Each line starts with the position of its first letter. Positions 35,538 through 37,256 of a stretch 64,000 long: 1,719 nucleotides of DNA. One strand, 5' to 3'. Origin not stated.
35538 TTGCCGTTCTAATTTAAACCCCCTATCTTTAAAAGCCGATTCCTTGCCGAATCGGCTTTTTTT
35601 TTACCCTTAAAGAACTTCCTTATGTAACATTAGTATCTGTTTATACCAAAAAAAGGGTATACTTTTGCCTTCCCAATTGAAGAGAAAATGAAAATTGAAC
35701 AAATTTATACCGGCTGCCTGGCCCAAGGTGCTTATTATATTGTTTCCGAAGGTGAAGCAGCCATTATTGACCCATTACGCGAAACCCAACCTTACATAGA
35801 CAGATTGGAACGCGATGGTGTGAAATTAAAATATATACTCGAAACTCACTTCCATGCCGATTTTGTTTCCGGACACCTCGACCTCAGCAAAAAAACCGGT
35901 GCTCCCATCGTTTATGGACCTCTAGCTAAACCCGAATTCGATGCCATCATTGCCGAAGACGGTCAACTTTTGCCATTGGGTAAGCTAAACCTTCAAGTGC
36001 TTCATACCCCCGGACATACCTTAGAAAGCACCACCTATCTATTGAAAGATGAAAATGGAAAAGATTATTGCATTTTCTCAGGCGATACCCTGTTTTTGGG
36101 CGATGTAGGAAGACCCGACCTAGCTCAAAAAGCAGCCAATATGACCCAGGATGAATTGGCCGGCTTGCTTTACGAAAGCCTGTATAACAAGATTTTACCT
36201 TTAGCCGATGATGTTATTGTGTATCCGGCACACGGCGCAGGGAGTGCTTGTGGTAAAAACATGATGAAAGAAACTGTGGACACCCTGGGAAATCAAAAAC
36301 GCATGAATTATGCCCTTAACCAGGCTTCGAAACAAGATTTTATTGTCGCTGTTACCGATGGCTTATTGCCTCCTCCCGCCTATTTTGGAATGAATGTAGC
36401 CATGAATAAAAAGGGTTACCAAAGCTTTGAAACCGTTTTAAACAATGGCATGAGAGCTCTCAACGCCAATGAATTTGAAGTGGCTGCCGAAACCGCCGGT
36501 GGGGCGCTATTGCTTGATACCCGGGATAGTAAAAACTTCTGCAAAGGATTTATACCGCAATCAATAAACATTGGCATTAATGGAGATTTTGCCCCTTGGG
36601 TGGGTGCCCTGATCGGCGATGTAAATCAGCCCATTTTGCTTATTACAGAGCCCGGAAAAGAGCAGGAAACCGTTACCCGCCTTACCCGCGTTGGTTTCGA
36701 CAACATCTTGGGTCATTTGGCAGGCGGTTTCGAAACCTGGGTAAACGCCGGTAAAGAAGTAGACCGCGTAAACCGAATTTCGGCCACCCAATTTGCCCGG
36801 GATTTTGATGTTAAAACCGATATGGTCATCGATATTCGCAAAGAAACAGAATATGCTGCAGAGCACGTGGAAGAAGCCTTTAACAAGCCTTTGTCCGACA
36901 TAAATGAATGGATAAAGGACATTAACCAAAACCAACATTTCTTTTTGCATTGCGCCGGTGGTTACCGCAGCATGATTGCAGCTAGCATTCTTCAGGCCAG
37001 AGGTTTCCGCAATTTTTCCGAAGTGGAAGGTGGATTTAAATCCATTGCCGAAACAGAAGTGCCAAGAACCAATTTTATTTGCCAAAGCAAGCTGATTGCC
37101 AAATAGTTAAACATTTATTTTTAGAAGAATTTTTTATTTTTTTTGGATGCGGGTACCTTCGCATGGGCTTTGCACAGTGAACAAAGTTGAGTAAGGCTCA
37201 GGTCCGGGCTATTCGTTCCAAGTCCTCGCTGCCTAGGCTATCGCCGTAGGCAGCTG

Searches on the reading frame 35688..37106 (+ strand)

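Call 88: search_protein_families(library=pfam, proteins=[window:35688-37106:+], max_evalue=0.00001)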
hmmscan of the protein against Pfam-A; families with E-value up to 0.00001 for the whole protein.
window:35688-37106:+ (472 aa): 2 families
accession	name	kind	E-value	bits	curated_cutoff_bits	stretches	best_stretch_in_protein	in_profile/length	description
PF00581.25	Rhodanese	-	1.2e-27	96.8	22.2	2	367-454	3-100/102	Rhodanese-like domain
PF00753.33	Lactamase_B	-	1.9e-14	54.5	22.7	1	15-182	8-196/196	Metallo-beta-lactamase superfamily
